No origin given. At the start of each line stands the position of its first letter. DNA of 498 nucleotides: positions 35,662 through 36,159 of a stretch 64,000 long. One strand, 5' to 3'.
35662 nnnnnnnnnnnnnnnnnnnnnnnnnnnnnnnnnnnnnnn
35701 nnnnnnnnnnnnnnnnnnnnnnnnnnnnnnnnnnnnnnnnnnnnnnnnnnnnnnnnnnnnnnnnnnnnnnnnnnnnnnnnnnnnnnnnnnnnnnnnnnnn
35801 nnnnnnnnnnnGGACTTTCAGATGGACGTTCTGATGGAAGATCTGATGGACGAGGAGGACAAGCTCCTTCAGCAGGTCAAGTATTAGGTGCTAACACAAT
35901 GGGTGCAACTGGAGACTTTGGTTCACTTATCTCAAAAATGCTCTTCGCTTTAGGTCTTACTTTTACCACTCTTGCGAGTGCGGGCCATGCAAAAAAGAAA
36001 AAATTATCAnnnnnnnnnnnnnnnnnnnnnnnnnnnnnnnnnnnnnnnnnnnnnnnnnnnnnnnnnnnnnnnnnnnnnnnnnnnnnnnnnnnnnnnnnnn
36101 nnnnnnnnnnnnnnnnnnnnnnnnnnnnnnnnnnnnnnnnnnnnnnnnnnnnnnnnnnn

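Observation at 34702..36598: Sortase translationally coupled to a surface protein with a non-LPXTG tripartite sorting signal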

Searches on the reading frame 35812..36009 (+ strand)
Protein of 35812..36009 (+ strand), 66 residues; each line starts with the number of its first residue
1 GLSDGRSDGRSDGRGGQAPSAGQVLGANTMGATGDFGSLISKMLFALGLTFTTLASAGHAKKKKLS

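Call 41: search_protein_families(library=ncbifam, proteins=[window:35812-36009:+], max_evalue=10)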
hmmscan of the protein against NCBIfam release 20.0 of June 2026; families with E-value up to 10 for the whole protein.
seq(66 aa): 1 family
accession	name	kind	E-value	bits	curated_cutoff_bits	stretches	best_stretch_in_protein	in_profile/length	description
TIGR02823.1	oxido_YhdH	subfamily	0.069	12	297.25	1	16-63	141-183/324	acrylyl-CoA reductase family protein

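Call 42: search_protein_families(library=pfam, proteins=[window:35812-36009:+], max_evalue=10)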
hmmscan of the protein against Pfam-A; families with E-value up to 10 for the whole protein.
seq(66 aa): 1 family
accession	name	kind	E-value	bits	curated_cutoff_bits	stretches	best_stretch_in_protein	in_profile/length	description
PF17714.6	DUF5559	-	0.12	12.7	25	1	5-45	116-157/194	Family of unknown function (DUF5559)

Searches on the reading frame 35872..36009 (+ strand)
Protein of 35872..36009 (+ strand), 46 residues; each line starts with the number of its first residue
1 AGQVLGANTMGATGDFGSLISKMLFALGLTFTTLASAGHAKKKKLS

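Call 65: search_protein_representatives(alignment_id=A4)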
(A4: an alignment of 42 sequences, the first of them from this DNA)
Query: 42 sequences, 45 profile positions. Proteins with E-value up to 0.001 (for the whole library): 646; up to 1e-10: 110; up to 1e-30: 0. The best 150 are listed.
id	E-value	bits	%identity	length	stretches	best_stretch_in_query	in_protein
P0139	1.8e-16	75.9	-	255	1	1-44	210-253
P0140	2.4e-16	75.5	-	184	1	1-45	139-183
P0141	2.2e-15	72.4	-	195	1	2-44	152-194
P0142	2.9e-15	72.0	-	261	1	1-44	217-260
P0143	6.2e-15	70.9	-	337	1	1-45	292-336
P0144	6.8e-15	70.8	-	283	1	1-44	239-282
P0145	7.0e-15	70.8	-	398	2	1-44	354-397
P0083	8.4e-15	70.5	-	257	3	1-45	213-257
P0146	9.3e-15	70.4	-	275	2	1-44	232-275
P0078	1.1e-14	70.2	-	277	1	1-45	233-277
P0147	3.8e-14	68.4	-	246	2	2-44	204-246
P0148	5.3e-14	68.0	-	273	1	1-44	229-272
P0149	1.1e-13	67.0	-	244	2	2-44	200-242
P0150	1.5e-13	66.6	-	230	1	2-44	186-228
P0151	1.5e-13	66.6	-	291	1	3-44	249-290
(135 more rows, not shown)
